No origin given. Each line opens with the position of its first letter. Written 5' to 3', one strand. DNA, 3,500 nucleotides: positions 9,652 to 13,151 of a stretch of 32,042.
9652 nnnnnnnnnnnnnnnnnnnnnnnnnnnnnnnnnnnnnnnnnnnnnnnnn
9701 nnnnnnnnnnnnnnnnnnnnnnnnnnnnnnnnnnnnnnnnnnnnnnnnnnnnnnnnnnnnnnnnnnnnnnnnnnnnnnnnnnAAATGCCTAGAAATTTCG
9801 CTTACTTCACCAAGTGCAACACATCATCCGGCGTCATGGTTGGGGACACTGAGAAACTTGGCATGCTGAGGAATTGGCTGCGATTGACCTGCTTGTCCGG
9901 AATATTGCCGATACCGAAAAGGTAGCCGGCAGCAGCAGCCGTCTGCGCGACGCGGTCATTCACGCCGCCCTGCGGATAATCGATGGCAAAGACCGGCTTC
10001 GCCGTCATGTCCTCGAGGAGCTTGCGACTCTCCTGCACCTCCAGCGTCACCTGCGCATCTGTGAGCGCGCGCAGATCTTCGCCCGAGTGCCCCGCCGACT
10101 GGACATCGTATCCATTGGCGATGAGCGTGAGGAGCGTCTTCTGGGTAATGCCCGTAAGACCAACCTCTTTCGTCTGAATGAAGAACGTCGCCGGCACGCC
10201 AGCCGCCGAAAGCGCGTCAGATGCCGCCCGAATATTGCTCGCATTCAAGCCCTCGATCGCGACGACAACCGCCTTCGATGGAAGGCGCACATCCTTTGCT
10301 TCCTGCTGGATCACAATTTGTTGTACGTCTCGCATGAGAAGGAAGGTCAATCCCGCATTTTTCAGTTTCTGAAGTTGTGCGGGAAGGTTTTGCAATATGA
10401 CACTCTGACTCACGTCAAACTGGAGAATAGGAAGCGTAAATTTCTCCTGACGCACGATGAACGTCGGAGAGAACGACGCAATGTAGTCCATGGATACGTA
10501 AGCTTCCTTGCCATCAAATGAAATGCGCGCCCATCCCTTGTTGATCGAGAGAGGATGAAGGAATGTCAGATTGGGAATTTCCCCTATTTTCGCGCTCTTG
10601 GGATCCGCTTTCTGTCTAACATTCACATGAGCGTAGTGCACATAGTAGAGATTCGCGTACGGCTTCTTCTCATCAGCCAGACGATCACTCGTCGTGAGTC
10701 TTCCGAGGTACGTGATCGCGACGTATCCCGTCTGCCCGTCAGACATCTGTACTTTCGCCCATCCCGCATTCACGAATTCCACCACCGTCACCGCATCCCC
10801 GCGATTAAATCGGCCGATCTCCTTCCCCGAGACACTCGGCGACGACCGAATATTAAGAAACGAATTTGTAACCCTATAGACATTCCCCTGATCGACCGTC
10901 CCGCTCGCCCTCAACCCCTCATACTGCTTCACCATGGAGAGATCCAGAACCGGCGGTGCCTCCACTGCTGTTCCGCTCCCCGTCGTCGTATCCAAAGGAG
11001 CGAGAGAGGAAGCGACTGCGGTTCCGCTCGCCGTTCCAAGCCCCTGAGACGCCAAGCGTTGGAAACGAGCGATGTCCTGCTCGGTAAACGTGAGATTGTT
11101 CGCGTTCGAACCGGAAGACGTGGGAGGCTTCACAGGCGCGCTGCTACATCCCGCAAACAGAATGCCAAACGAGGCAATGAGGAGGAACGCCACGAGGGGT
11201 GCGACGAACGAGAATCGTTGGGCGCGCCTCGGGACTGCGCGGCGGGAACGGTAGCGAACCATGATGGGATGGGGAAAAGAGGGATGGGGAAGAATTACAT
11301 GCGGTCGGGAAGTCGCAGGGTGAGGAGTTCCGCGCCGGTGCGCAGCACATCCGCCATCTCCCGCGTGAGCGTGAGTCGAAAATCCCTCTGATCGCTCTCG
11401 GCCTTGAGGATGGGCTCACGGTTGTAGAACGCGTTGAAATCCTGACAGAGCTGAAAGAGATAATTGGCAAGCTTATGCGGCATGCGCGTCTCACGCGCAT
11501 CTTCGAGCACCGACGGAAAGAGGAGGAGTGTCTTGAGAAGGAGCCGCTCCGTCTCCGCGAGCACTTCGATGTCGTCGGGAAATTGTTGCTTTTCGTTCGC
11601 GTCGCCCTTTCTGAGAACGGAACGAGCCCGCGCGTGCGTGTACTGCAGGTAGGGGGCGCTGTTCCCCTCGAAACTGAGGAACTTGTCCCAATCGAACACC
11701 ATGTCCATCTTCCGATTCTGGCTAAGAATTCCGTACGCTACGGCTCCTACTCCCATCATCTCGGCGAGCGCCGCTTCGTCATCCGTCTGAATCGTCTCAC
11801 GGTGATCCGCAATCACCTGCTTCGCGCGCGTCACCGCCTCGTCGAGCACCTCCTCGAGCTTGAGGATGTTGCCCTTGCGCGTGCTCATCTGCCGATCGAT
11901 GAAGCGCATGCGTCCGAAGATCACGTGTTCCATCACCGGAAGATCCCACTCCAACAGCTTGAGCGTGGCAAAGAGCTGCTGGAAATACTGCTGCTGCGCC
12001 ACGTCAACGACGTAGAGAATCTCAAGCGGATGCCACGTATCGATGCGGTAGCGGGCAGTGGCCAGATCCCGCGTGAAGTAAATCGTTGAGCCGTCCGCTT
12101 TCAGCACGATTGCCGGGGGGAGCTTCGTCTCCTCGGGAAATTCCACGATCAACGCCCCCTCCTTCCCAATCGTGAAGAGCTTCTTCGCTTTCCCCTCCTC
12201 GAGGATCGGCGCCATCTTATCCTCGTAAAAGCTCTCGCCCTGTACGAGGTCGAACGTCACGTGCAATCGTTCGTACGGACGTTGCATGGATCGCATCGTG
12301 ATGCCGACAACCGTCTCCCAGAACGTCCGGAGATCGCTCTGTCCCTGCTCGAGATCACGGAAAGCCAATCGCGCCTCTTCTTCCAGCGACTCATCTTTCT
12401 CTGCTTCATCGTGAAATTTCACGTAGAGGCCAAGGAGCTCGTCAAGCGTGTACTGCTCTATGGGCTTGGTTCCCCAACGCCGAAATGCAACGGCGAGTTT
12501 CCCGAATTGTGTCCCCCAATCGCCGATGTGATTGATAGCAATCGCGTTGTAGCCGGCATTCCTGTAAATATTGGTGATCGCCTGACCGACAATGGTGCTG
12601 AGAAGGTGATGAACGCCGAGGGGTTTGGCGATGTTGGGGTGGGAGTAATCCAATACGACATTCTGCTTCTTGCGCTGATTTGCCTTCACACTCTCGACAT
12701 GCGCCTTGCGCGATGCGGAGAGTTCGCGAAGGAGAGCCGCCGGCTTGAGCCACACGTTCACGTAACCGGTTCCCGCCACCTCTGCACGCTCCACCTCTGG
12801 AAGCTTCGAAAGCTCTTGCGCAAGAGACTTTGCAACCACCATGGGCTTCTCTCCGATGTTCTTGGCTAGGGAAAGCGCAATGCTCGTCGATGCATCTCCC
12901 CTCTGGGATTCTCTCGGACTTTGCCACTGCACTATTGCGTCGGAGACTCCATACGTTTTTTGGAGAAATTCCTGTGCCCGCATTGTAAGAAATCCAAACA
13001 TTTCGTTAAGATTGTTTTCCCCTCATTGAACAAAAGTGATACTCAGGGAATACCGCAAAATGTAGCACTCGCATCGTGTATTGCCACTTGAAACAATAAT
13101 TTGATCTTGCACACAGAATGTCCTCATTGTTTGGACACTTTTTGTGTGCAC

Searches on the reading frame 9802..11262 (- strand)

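Call 4: search_protein_families(library=pfam, proteins=[window:9802-11262:-], max_evalue=0.01)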
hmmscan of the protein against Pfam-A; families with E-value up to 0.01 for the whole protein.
window:9802-11262:- (486 aa): 5 families
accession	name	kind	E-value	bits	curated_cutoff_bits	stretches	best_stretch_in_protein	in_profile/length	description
PF08239.17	SH3_3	-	2.6e-24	85.6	27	2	135-182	2-49/54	Bacterial SH3 domain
PF01522.26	Polysacc_deac_1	-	1.4e-13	51.4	23.1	1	329-447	6-121/124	Polysaccharide deacetylase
PF06347.19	SH3_4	-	2.2e-05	24.5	24.1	0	135-184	4-52/56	Bacterial SH3 domain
PF00018.34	SH3_1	-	4.8e-05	23.3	22.9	1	152-181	16-46/48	SH3 domain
PF14604.12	SH3_9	-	0.002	18.4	30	1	151-181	14-43/49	Variant SH3 domain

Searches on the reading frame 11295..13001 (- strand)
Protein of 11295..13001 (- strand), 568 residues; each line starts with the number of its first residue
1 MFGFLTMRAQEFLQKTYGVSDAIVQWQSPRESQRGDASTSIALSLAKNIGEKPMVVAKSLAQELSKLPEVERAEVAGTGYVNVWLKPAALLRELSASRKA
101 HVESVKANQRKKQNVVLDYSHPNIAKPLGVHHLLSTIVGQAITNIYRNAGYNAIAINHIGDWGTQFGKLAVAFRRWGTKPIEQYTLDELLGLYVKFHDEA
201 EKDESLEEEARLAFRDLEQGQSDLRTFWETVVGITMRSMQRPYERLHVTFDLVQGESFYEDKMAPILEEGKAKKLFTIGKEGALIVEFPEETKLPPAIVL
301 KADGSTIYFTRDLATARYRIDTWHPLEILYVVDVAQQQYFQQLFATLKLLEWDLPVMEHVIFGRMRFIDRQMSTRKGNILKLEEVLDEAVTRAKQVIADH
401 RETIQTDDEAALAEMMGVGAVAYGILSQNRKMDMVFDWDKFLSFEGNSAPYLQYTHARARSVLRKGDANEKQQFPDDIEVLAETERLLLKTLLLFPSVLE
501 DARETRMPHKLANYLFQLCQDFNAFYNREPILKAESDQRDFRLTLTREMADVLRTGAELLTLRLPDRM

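Call 4: search_protein_families(library=pfam, proteins=[window:11295-13001:-], max_evalue=0.01)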
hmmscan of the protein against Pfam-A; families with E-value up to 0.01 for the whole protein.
window:11295-13001:- (568 aa): 3 families
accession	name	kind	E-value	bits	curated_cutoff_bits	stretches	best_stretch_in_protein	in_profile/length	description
PF00750.26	tRNA-synt_1d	-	3.7e-86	289.7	23.3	1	106-438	13-349/349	tRNA synthetases class I (R), catalytic domain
PF05746.21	DALR_1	-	1e-30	106.7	22.3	1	452-568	1-117/117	DALR anticodon binding domain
PF03485.21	Arg_tRNA_synt_N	-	1.7e-12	48.2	21.5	1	19-84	21-84/85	Arginyl tRNA synthetase N terminal domain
